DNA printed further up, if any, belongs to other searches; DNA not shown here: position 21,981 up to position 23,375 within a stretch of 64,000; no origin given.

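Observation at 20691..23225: Radical-SAM/SPASM enzyme immediately followed by a protein with three tandem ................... repeats (candidate enzyme-substrate pair)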

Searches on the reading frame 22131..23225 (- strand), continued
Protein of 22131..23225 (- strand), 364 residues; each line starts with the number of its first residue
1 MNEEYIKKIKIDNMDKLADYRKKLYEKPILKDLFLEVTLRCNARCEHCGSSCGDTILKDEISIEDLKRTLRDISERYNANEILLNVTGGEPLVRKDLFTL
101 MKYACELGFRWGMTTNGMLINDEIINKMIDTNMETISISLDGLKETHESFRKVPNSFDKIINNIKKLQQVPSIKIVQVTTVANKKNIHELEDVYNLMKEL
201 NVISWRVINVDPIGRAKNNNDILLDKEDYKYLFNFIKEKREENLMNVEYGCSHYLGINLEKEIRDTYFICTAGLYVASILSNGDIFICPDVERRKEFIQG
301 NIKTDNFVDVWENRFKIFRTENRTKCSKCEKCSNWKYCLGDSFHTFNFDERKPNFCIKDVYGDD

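Call 77: find_encoding_contigs(protein=P0138, flank=7000, max_places=2)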
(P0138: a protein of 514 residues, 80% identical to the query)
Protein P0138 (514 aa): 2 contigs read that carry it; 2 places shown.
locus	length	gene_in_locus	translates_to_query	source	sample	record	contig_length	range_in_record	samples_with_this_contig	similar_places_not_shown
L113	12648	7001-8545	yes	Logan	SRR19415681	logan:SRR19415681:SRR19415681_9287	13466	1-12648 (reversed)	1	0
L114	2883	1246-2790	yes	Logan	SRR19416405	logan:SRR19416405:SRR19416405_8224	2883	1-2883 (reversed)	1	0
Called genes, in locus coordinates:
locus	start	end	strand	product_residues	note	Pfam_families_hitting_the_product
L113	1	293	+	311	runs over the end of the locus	PF03747:ADP_ribosyl_GH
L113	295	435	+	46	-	-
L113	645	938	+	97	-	PF01527:HTH_Tnp_1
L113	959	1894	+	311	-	-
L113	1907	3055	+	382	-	-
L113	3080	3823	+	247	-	-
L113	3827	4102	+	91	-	-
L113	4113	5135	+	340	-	-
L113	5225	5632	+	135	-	PF00376:MerR, PF13411:MerR_1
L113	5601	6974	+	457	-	PF02534:T4SS-DNA_transf, PF10412:TrwB_AAD_bind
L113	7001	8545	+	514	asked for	PF04055:Radical_SAM, PF13186:SPASM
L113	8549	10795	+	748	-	-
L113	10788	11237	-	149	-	PF12844:HTH_19 (weak), PF01381:HTH_3, PF13560:HTH_31 (weak), PF12844:HTH_19, PF01381:HTH_3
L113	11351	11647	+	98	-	-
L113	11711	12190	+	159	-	-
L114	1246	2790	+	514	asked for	PF04055:Radical_SAM, PF13186:SPASM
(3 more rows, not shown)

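Call 78: find_encoding_contigs(protein=P0133, flank=7000, max_places=2)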
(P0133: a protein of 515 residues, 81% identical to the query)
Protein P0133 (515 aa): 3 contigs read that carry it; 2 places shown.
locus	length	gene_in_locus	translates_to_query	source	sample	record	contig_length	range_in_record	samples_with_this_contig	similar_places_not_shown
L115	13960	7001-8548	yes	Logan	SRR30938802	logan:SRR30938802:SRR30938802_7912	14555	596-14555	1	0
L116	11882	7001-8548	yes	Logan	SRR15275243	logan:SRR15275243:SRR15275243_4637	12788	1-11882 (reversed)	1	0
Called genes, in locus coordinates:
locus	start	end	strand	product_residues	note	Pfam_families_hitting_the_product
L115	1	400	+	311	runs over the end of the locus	PF03747:ADP_ribosyl_GH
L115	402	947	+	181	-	-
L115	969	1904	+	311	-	-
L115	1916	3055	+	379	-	-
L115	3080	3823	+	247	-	-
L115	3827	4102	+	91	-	-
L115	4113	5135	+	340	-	-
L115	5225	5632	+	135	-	PF00376:MerR, PF13411:MerR_1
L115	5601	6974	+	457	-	PF02534:T4SS-DNA_transf, PF10412:TrwB_AAD_bind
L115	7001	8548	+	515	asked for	PF04055:Radical_SAM, PF13186:SPASM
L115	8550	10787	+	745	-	-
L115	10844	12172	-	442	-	PF03432:Relaxase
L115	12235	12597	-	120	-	PF14198:TnpV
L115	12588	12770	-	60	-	-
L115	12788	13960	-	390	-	?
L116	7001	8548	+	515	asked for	PF04055:Radical_SAM, PF13186:SPASM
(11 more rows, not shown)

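Call 82: search_protein_families(library=ncbifam, proteins=[L105:6001-7071:+, L110:989-2047:+, L096:6001-7038:+, L091:6001-7062:+, L021:9974-11062:+, L024:9950-11047:+, L066:536-1585:+, L029:2136-3302:+, L032:9983-11068:+, L061:6001-7056:+], max_evalue=1e-40)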
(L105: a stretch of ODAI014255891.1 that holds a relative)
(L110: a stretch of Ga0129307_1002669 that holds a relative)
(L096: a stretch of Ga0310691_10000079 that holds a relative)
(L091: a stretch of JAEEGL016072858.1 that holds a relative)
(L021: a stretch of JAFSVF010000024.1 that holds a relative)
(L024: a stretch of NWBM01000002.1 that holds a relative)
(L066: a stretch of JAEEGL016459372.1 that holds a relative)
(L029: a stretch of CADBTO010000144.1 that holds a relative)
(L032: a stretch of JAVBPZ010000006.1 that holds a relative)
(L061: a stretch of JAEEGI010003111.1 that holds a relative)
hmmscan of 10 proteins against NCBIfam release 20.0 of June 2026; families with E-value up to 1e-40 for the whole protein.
L105:6001-7071:+ (357 aa): 3 families
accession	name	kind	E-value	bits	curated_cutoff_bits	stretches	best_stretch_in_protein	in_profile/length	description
TIGR04133.1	rSAM_w_lipo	hypoth_equivalog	1.7e-84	283.7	425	1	12-345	6-337/350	TIGR04133 family radical SAM/SPASM protein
TIGR04545.1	rSAM_ahbD_hemeb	equivalog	1.2e-44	153.2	500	1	34-340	4-319/339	heme b synthase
TIGR03962.1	mycofact_rSAM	equivalog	3.6e-41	141.5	265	1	32-339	14-313/339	mycofactocin radical SAM maturase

L110:989-2047:+ (353 aa): 3 families
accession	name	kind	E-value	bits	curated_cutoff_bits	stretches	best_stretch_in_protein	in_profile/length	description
TIGR04133.1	rSAM_w_lipo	hypoth_equivalog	1.2e-87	294.1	425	1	8-349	6-344/350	TIGR04133 family radical SAM/SPASM protein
TIGR04545.1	rSAM_ahbD_hemeb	equivalog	1.6e-43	149.5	500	1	30-340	4-323/339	heme b synthase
TIGR04055.1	rSAM_NirJ2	equivalog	9.5e-42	143.7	500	1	33-343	7-312/326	putative heme d1 biosynthesis radical SAM protein NirJ2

L096:6001-7038:+ (346 aa): 2 families
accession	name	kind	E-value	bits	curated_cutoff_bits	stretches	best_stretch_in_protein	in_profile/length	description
TIGR04133.1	rSAM_w_lipo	hypoth_equivalog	2.5e-80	270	425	1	4-333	9-336/350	TIGR04133 family radical SAM/SPASM protein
TIGR04545.1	rSAM_ahbD_hemeb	equivalog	1.8e-42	146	500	0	24-227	5-205/339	heme b synthase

L091:6001-7062:+ (354 aa): 4 families
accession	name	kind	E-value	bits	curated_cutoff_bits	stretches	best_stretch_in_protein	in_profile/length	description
TIGR04133.1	rSAM_w_lipo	hypoth_equivalog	7.2e-86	288.3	425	1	12-340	12-338/350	TIGR04133 family radical SAM/SPASM protein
TIGR04545.1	rSAM_ahbD_hemeb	equivalog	2.2e-47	162.2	500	1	28-332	4-317/339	heme b synthase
TIGR04055.1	rSAM_NirJ2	equivalog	4.1e-44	151.4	500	1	30-331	6-302/326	putative heme d1 biosynthesis radical SAM protein NirJ2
TIGR03962.1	mycofact_rSAM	equivalog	9e-42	143.4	265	1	13-334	4-314/339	mycofactocin radical SAM maturase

L021:9974-11062:+ (363 aa): 2 families
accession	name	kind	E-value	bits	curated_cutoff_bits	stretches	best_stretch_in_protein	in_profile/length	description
TIGR04133.1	rSAM_w_lipo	hypoth_equivalog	2.2e-94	316.3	425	1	7-351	3-343/350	TIGR04133 family radical SAM/SPASM protein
TIGR04545.1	rSAM_ahbD_hemeb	equivalog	2.3e-43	148.9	500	1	32-338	4-318/339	heme b synthase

L024:9950-11047:+ (366 aa): 4 families
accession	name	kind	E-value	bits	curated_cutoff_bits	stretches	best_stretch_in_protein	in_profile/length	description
TIGR04133.1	rSAM_w_lipo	hypoth_equivalog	2.9e-96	322.4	425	1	16-357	12-347/350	TIGR04133 family radical SAM/SPASM protein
TIGR04545.1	rSAM_ahbD_hemeb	equivalog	7.1e-52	176.9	500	1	31-338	3-316/339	heme b synthase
TIGR04055.1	rSAM_NirJ2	equivalog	7.3e-46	157.2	500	1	31-338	3-302/326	putative heme d1 biosynthesis radical SAM protein NirJ2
TIGR04053.2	TIGR04053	equivalog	1.4e-44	152.8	395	1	29-247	9-223/366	TIGR04053 family radical SAM/SPASM domain-containing protein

L066:536-1585:+ (350 aa): 3 families
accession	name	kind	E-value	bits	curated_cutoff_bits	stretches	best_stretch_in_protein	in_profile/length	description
TIGR04133.1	rSAM_w_lipo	hypoth_equivalog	8.3e-97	324.2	425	1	5-341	7-340/350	TIGR04133 family radical SAM/SPASM protein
TIGR04545.1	rSAM_ahbD_hemeb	equivalog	2.3e-46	158.8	500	1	26-331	4-317/339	heme b synthase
TIGR04055.1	rSAM_NirJ2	equivalog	4.4e-41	141.5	500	1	28-330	6-302/326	putative heme d1 biosynthesis radical SAM protein NirJ2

L029:2136-3302:+ (389 aa): 1 family
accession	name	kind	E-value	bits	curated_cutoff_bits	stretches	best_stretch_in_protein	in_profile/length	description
TIGR04133.1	rSAM_w_lipo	hypoth_equivalog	4.3e-76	256.1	425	1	109-386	76-345/350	TIGR04133 family radical SAM/SPASM protein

L032:9983-11068:+ (362 aa): 4 families
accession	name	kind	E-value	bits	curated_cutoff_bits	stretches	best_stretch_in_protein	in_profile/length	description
TIGR04133.1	rSAM_w_lipo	hypoth_equivalog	3.5e-90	302.4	425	1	11-345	7-337/350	TIGR04133 family radical SAM/SPASM protein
TIGR04545.1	rSAM_ahbD_hemeb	equivalog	5.5e-49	167.4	500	1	32-343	4-322/339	heme b synthase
TIGR04053.2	TIGR04053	equivalog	1.4e-45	156.2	395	1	24-242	5-219/366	TIGR04053 family radical SAM/SPASM domain-containing protein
TIGR03962.1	mycofact_rSAM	equivalog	1.5e-41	142.7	265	1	30-345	14-319/339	mycofactocin radical SAM maturase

L061:6001-7056:+ (352 aa): 3 families
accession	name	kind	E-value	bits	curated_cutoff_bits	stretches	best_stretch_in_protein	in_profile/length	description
TIGR04133.1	rSAM_w_lipo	hypoth_equivalog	1.6e-82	277.2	425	1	6-344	12-344/350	TIGR04133 family radical SAM/SPASM protein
TIGR04545.1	rSAM_ahbD_hemeb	equivalog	1.1e-51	176.3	500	1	22-328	4-316/339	heme b synthase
TIGR04051.1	rSAM_NirJ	equivalog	3.6e-42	144.6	515.45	0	22-221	6-200/354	heme d1 biosynthesis radical SAM protein NirJ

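Call 85: predict_structure(alignment_id=A3)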
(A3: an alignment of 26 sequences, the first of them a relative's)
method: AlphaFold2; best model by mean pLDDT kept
length: 515 residues; sequences in the alignment: 26
mean_pLDDT: 81.3   pTM: 0.67
mean pLDDT of the five models: 81.3, 81.0, 78.5, 78.0, 75.1
residues with pLDDT >= 90: 191; 70-90: 219; 50-70: 85; < 50: 20
segments of 3 or more residues with pLDDT < 50: 97-107, 191-193
pLDDT, mean of each block of 10 residues (from residue 1): 86 90 90 90 73 90 90 88 92 54 47 69 83 90 84 67 79 88 80 50 59 95 97 83 81 98 86 93 93 88 87 94 93 91 96 87 60 83 85 82 57 54 85 84 81 96 90 82 75 75 74 55
secondary structure, 60 per line:
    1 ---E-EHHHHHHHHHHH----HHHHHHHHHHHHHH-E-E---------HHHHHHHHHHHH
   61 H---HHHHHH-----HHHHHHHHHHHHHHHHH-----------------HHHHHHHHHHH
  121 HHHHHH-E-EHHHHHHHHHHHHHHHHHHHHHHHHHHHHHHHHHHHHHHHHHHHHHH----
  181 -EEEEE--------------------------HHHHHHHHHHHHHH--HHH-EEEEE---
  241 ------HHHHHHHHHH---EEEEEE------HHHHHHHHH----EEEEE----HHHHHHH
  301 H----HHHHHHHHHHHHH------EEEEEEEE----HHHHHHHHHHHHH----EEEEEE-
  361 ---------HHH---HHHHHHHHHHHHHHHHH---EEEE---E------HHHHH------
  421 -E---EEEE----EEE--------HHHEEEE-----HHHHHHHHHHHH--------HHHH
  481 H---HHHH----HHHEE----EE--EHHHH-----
elements in order: H7-17 H22-35 H49-61 H65-70 H76-92 H110-126 H131-176 E182-186 H213-226 E233-237 H247-256 E260-265 H272-280 E285-289 H294-301 H306-318 E325-332 H337-349 E354-359 H376-392 E396-399 H410-414 E426-429 E434-436 E448-451 H457-468 H477-481 H485-488 H507-510

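Call 88: search_protein_families(library=phrogs, proteins=[window:22131-23225:-], max_evalue=0.001)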
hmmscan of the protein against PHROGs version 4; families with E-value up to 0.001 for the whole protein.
window:22131-23225:- (364 aa): 3 families
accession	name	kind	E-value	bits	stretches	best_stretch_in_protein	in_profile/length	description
phrog_1802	-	other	7.5e-29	102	1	11-356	23-388/556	radical SAM domain-containing protein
phrog_2076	-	moron, auxiliary metabolic gene and host takeover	1.1e-06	29.4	1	40-226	40-215/247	QueE-like radical SAM domain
phrog_27238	-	other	3.2e-05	24.2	1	35-187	27-177/338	radical SAM domain-containing protein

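Call 95: search_protein_families(library=pfam, proteins=[L106:68-901:+, L091:5140-5967:+, L101:5246-5977:+, L066:1657-2241:+, L073:4006-4599:+, L052:1162-1644:+, L056:2563-3591:-, L047:7092-7727:+, L080:1639-2808:-, L061:7450-8334:+], max_evalue=0.01)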
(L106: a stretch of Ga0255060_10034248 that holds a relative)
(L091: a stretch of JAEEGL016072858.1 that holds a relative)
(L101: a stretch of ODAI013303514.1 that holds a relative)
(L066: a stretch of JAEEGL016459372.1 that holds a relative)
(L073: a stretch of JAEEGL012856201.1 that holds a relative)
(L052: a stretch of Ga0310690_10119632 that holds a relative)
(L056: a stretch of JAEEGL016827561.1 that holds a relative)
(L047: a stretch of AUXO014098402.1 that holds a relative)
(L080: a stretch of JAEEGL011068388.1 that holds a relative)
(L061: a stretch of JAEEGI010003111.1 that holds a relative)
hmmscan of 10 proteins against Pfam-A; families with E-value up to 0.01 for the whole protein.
L106:68-901:+ (278 aa): 1 family
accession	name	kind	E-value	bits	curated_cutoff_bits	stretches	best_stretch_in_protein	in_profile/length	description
PF00404.24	Dockerin_1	-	9.9e-12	45.3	22.9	1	119-174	1-57/57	Dockerin type I domain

L091:5140-5967:+ (276 aa): 2 families
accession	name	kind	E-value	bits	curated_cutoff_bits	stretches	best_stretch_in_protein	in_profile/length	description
PF00404.24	Dockerin_1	-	1.7e-07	31.8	22.9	1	140-195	1-56/57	Dockerin type I domain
PF13499.12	EF-hand_7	-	0.0092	16.8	30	0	176-203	12-40/67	EF-hand domain pair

L101:5246-5977:+ (244 aa): 1 family
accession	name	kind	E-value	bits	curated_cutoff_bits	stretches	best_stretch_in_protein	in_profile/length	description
PF00404.24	Dockerin_1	-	1.5e-06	28.8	22.9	1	111-168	1-57/57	Dockerin type I domain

L066:1657-2241:+ (195 aa): 1 family
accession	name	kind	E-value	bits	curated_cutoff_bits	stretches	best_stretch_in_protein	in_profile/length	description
PF06013.18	WXG100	-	0.00033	21.3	27.3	1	100-182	2-83/86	Proteins of 100 residues with WXG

L073:4006-4599:+ (198 aa): 1 family
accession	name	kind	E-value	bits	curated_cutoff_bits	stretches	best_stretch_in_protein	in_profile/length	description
PF06013.18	WXG100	-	2.5e-05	24.9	27.3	1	105-181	4-79/86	Proteins of 100 residues with WXG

L052:1162-1644:+ (161 aa): 1 family
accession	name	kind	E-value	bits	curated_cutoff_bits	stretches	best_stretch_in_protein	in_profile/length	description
PF06013.18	WXG100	-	8e-06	26.5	27.3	1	66-146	2-81/86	Proteins of 100 residues with WXG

L056:2563-3591:- (343 aa): 0 families

L047:7092-7727:+ (212 aa): 0 families

L080:1639-2808:- (390 aa): 1 family
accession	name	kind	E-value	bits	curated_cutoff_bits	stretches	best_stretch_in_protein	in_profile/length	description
PF04886.17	PT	-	0.00033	20.6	26.2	1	129-160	5-35/36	PT disordered repeat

L061:7450-8334:+ (295 aa): 0 families
